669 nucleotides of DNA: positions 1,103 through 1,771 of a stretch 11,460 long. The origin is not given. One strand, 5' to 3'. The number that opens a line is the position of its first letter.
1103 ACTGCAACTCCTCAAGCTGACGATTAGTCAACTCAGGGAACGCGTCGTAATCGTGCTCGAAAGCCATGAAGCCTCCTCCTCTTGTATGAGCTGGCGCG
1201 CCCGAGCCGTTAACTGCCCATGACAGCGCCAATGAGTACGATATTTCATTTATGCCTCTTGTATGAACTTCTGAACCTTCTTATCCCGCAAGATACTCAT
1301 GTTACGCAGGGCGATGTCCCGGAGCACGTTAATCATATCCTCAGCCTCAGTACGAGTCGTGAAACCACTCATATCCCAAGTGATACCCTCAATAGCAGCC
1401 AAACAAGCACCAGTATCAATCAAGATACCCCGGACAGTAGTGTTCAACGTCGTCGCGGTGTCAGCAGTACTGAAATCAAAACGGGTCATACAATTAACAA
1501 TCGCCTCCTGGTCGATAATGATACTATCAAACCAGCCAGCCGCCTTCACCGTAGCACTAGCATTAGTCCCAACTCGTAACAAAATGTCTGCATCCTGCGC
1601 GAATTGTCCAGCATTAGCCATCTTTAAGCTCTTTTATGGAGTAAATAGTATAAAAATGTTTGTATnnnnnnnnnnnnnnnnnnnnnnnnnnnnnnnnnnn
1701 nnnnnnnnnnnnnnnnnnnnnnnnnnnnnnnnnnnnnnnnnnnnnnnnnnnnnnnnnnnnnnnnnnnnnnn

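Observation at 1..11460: Complete 11.3-kb genome of a miniature capsid-encoding element with no replication, integration, lysis or tail-tube genes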

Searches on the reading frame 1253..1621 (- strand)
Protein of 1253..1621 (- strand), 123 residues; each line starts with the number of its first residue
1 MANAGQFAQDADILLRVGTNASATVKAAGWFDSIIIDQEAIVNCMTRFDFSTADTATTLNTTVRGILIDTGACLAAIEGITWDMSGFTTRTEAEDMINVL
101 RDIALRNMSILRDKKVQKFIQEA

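Call 8: search_protein_families(library=pfam, max_evalue=1, proteins=[window:1253-1621:-])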
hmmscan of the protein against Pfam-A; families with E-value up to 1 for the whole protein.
seq(123 aa): 0 families

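Call 30: search_solved_structures(query=A3, max_evalue=10)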
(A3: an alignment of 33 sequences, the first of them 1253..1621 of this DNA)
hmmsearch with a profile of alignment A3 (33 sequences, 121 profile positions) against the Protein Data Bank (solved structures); distinct sequences matched with E-value up to 10: 3.
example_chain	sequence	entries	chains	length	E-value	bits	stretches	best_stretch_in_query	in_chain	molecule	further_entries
3to5_A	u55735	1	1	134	0.2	14.9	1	37-69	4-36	CheY homolog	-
8g2z_0Q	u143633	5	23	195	0.72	13.1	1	76-108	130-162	CFAP20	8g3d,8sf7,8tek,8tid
5gtx_A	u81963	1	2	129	0.97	12.7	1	16-76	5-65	buckwheat glutaredoxin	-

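Call 38: find_homologous_proteins(query=window:1253-1621:-, max_evalue=0.001)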
Query seq(123 aa) (123 aa): 399 proteins with E <= 0.001 among 402 candidates; the best 120 are listed.
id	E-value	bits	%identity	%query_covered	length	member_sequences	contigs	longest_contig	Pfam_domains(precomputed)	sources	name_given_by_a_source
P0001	5.8e-72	257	100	100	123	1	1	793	-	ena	-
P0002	7.6e-64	230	91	98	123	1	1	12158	-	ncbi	-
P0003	2.7e-63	229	88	100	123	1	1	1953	-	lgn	-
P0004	1.2e-62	227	88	100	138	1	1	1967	-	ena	-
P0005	1.9e-62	226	88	100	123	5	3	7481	-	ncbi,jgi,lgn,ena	-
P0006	3.3e-62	225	86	100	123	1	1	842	-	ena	-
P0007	3.4e-62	225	85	100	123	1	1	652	-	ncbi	-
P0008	4.8e-62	225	85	100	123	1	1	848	-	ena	-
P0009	4.8e-62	225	87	100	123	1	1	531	-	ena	-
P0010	7.6e-62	224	86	100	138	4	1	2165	-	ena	-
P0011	7.8e-62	224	87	100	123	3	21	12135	-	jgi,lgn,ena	-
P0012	1.1e-61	223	88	100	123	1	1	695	-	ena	-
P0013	1.6e-61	223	86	100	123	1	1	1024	-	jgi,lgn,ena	-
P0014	1.9e-61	223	87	100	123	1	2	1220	-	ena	-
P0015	2.1e-61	223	85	100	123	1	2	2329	-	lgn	-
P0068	5.2e-57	208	80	100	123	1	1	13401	-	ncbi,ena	-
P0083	4.3e-56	206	82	98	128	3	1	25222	-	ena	-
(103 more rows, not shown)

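Call 40: find_encoding_contigs(protein=P0083, flank=10000, max_places=3)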
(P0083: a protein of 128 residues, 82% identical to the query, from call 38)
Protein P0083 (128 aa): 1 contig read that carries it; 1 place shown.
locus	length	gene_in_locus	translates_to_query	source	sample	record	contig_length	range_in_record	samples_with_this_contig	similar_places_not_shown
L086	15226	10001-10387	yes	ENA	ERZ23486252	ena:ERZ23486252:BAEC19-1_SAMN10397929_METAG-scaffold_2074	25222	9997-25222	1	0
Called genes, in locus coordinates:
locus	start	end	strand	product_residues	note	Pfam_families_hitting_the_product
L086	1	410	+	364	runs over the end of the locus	PF04860:Phage_portal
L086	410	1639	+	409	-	-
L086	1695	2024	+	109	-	-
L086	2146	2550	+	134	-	-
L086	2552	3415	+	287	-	PF25209:Phage_capsid_4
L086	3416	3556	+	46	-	-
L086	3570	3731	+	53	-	-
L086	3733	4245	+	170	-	-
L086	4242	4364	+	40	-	-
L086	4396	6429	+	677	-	PF13385:Laminin_G_3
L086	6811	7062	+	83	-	PF01978:TrmB (weak), PF12802:MarR_2 (weak)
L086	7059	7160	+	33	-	-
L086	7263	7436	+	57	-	-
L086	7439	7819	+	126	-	-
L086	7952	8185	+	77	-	-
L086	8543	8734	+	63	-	-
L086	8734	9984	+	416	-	PF03237:Terminase_6N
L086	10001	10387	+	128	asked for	-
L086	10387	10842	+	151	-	PF00565:SNase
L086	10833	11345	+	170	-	-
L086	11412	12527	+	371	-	PF04860:Phage_portal (faint)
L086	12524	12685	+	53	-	-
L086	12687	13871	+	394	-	-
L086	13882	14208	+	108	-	-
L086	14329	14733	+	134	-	-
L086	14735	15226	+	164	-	?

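Call 53: predict_structure(alignment_id=A5)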
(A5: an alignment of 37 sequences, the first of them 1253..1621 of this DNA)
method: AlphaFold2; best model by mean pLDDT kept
length: 123 residues; sequences in the alignment: 37
mean_pLDDT: 78.0   pTM: 0.72
mean pLDDT of the five models: 78.0, 72.3, 71.8, 68.7, 56.9
residues with pLDDT >= 90: 24; 70-90: 65; 50-70: 30; < 50: 4
segments of 3 or more residues with pLDDT < 50: none
pLDDT, mean of each block of 10 residues (from residue 1): 64 60 54 70 89 76 84 83 82 90 94 91 80
secondary structure, 60 per line:
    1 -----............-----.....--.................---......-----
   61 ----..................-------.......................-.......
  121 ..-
elements in order: H6-17 H23-27 H30-46 H50-55 H65-82 H90-112 H114-122

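Call 57: fold_search(model_id=the predicted structure, library=pdb)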
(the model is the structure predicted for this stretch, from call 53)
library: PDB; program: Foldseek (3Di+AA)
matches with E <= 10: 69; with E <= 0.001: 0
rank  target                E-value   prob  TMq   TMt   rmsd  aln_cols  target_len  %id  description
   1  4kc9                  1.9e+00  0.25  0.41  0.15  11.5       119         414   11  Structure of HHARI, a RING-IBR-RING ubiquitin ligase: autoinhibition of an Ariadne-family E3 and insights into ligation  (released 2013-05-29)
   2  2rld_E                2.0e+00  0.16  0.31  0.35   9.3       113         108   13  CRYSTAL STRUCTURE OF A PROTEIN WITH UNKNOWN FUNCTION FROM S23 RIBOSOMAL PROTEIN FAMILY (BT_0352) FROM BACTEROIDES THET (released 2007-10-30)
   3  5f3q_A                2.2e+00  0.20  0.36  0.26  11.5       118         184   12  Crystal structure of a noncanonical Dicer protein from Entamoeba histolytica (released 2016-12-14)
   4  2rld_C                2.4e+00  0.16  0.32  0.34   9.2       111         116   14  CRYSTAL STRUCTURE OF A PROTEIN WITH UNKNOWN FUNCTION FROM S23 RIBOSOMAL PROTEIN FAMILY (BT_0352) FROM BACTEROIDES THET (released 2007-10-30)
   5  6uo8_B                3.1e+00  0.08  0.26  0.08  10.9       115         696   16  Human metabotropic GABA(B) receptor bound to agonist SKF97541 and positive allosteric modulator GS39783 (released 2020-06-10)
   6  4dcn_C                3.6e+00  0.10  0.33  0.23  28.6       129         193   12  Crystal Structure Analysis of the Arfaptin2 BAR domain in Complex with ARL1 (released 2012-06-13)
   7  5f3p_B                3.8e+00  0.14  0.35  0.24  10.5       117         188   10  Crystal structure of a noncanonical Dicer protein from Entamoeba histolytica (released 2017-02-08)
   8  2rld_B                3.8e+00  0.09  0.30  0.32   8.7       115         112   13  CRYSTAL STRUCTURE OF A PROTEIN WITH UNKNOWN FUNCTION FROM S23 RIBOSOMAL PROTEIN FAMILY (BT_0352) FROM BACTEROIDES THET (released 2007-10-30)
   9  3bej_A                3.8e+00  0.09  0.29  0.19   9.9       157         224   10  Structure of human FXR in complex with MFA-1 and co-activator peptide (released 2008-03-18)
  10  2z0v_B                4.2e+00  0.09  0.35  0.21  24.1       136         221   16  Crystal structure of BAR domain of Endophilin-III (released 2008-05-13)
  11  9jfy_R                4.2e+00  0.06  0.27  0.15  10.3       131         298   13  Cryo-EM structure of Neuropeptide FF receptor 2 in complex with hNPSF and Gi (released 2025-04-09)
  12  7l1u_R                4.4e+00  0.04  0.21  0.13  11.3       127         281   11  Orexin Receptor 2 (OX2R) in Complex with G Protein and Natural Peptide-Agonist Orexin B (OxB) (released 2021-02-10)
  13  1i4d_B                4.9e+00  0.08  0.33  0.24  27.0       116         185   13  CRYSTAL STRUCTURE ANALYSIS OF RAC1-GDP COMPLEXED WITH ARFAPTIN (P21) (released 2001-05-16)
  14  7vg4_E                5.2e+00  0.07  0.30  0.20  12.0       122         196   16  10,5-methenyltetrahydrofolate cyclohydrolase from Methylobacterium extorquens AM1 strain (released 2022-07-06)
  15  4dcn_D                5.5e+00  0.07  0.33  0.22  28.2       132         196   12  Crystal Structure Analysis of the Arfaptin2 BAR domain in Complex with ARL1 (released 2012-06-13)
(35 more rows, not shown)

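Call 59: search_protein_families(library=phrogs, max_evalue=0.5, proteins=[window:1253-1621:-])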
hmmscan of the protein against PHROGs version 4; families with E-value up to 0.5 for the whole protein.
seq(123 aa): 2 families
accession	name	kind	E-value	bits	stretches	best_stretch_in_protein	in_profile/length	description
phrog_23981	-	unknown function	0.079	13.9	1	77-118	60-101/151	-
phrog_27477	-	unknown function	0.14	12.5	1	70-107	135-172/220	-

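Call 63: fold_search(model_id=the predicted structure, library=viral)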
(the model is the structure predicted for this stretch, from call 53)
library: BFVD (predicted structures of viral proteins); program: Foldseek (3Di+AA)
matches with E <= 10: 128; with E <= 0.001: 0
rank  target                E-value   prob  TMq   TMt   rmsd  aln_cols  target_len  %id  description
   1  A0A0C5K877            7.4e-03  1.00  0.72  0.48   3.2       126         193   16  (no name in the UniProt tables at hand)
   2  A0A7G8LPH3            1.4e+00  0.14  0.29  0.25   8.8       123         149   12  (no name in the UniProt tables at hand)
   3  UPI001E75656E         2.2e+00  0.57  0.42  0.61   6.3        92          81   14  (no name look-up for this kind of identifier)
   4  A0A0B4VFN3            2.3e+00  0.20  0.41  0.07  28.6       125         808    8  Uncharacterized protein [Tipula oleracea nudivirus]
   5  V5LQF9                2.3e+00  0.13  0.33  0.22  13.4       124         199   14  (no name in the UniProt tables at hand)
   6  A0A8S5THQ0            2.7e+00  0.09  0.28  0.21  24.0       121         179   13  Uncharacterized protein [Siphoviridae sp. ctuBK6]
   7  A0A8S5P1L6            3.0e+00  0.28  0.40  0.26  16.4       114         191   13  Uncharacterized protein [Myoviridae sp. ctLnO19]
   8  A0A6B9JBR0            3.0e+00  0.15  0.34  0.32   8.9       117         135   11  Membrane protein [Arthrobacter phage DrYang]
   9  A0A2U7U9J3            3.2e+00  0.23  0.42  0.30   7.0       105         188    8  Uncharacterized protein [Pandoravirus quercus]
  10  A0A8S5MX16            3.2e+00  0.12  0.31  0.37   7.9       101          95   17  DNA-packaging protein [Siphoviridae sp. cth2082]
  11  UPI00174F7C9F         3.2e+00  0.10  0.31  0.30   9.4       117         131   15  (no name look-up for this kind of identifier)
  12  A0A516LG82            3.3e+00  0.16  0.37  0.38   7.9       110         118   12  (no name in the UniProt tables at hand)
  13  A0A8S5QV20            3.5e+00  0.10  0.33  0.38  11.3       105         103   14  Uncharacterized protein [Siphoviridae sp. cthIt11]
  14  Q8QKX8                3.5e+00  0.07  0.27  0.07  26.2       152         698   20  EsV-1-144 [Ectocarpus siliculosus virus 1 (isolate New Zealand/Kaikoura/1988)]
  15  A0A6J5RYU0            3.7e+00  0.15  0.42  0.34   6.6       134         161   14  Uncharacterized protein [uncultured Caudovirales phage]
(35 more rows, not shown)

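Call 66: find_encoding_contigs(protein=P0002, flank=10000, max_places=3)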
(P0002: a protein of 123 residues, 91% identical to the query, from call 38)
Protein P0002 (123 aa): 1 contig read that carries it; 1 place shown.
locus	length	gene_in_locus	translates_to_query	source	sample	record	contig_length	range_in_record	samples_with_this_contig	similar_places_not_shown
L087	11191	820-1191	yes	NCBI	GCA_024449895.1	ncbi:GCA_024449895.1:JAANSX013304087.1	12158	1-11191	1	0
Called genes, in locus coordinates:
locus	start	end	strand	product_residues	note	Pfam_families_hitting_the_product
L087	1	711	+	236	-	?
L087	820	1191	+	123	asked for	-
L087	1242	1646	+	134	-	PF00565:SNase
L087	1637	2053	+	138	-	-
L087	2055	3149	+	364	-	PF06074:Portal_Mu, PF04860:Phage_portal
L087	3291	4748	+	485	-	-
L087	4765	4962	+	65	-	PF23477:zf_Tbcl_2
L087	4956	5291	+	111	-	-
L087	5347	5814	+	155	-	PF09956:Phage_cement_2 (weak)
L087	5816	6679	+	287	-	PF25209:Phage_capsid_4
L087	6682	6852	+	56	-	-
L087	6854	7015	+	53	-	-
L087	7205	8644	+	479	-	-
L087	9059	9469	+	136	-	-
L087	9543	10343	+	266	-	-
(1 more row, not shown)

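Call 67: find_encoding_contigs(protein=P0068, flank=10000, max_places=3)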
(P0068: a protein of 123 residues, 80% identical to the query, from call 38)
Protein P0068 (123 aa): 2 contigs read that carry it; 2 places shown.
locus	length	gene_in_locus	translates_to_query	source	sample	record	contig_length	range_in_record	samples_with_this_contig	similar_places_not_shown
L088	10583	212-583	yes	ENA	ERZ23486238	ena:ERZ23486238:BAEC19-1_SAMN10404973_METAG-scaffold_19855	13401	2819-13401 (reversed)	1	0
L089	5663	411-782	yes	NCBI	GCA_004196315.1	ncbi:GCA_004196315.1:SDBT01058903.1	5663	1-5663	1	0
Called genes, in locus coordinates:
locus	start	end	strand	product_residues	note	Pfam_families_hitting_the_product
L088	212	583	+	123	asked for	-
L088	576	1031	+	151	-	PF00565:SNase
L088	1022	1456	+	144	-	-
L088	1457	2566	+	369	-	PF04860:Phage_portal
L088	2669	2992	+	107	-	-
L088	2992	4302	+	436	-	-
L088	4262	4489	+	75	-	-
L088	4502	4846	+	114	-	-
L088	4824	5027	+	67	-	-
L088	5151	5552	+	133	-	PF09956:Phage_cement_2 (faint)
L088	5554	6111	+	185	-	-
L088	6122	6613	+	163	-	-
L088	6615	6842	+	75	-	-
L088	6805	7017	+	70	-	-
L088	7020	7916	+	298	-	PF13385:Laminin_G_3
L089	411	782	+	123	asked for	-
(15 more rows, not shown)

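Call 70: search_solved_structures(query=A6, max_evalue=10)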
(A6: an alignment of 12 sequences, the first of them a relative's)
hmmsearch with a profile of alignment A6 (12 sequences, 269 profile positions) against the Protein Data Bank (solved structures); distinct sequences matched with E-value up to 10: 0.
